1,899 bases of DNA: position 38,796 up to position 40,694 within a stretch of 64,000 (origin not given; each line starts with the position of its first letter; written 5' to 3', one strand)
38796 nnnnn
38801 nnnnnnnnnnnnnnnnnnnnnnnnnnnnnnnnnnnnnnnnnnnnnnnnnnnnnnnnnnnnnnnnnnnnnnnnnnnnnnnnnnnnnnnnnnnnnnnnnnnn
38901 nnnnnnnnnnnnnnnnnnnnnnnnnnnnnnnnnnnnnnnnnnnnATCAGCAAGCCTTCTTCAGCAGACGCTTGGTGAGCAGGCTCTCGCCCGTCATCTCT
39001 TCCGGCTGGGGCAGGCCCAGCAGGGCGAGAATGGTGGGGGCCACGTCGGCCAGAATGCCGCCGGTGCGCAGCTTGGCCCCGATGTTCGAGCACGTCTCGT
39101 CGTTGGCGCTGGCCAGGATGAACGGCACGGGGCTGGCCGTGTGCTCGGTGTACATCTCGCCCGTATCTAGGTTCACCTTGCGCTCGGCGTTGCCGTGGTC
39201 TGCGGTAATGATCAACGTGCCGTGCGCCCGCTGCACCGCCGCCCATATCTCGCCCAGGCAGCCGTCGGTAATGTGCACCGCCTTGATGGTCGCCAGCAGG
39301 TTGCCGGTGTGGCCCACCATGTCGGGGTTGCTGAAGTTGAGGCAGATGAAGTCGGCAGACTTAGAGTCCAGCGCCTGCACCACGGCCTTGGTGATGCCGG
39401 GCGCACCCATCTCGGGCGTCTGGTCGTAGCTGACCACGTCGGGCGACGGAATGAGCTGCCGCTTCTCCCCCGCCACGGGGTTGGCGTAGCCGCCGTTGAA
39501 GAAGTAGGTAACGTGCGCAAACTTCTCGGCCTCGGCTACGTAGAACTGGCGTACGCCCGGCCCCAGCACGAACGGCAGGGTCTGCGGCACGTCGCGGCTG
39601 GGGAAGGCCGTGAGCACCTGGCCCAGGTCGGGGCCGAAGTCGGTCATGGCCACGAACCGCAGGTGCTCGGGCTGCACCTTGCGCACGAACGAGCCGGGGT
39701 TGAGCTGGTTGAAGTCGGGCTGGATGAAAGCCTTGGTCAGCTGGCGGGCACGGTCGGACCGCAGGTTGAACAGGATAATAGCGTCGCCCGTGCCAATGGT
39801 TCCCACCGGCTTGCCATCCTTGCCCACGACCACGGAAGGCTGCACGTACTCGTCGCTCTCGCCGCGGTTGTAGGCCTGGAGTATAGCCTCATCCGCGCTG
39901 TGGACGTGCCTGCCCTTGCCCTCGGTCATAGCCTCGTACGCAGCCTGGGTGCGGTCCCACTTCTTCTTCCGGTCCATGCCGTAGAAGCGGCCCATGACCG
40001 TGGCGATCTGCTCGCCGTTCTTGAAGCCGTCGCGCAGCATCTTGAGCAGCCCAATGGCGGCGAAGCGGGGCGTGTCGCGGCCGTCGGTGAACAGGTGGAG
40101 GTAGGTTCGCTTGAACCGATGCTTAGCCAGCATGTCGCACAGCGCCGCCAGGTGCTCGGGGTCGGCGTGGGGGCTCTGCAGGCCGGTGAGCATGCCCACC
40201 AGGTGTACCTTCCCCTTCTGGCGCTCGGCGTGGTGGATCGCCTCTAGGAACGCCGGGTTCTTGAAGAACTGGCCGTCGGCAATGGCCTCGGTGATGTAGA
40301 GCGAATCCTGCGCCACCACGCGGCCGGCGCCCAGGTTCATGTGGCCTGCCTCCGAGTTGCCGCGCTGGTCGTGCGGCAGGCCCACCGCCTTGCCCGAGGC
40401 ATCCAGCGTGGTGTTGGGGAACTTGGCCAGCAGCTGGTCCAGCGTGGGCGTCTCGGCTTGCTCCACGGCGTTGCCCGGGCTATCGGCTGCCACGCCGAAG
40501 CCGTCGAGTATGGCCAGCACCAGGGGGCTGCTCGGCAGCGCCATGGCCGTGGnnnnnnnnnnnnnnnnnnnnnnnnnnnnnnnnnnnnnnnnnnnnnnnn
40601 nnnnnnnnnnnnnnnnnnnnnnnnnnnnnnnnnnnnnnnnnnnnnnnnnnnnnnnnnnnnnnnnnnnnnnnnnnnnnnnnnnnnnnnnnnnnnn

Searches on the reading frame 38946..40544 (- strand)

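Call 30: search_protein_families(library=pfam, proteins=[window:38946-40544:-], max_evalue=0.00001)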
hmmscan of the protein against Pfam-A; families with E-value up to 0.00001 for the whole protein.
window:38946-40544:- (532 aa): 2 families
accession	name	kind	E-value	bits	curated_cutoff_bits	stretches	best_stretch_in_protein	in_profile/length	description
PF01676.23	Metalloenzyme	-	4.9e-71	239.6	24.3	1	7-512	2-251/252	Metalloenzyme superfamily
PF06415.18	iPGM_N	-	1.7e-62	211.2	27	1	84-303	1-215/217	BPG-independent PGAM N-terminus (iPGM_N)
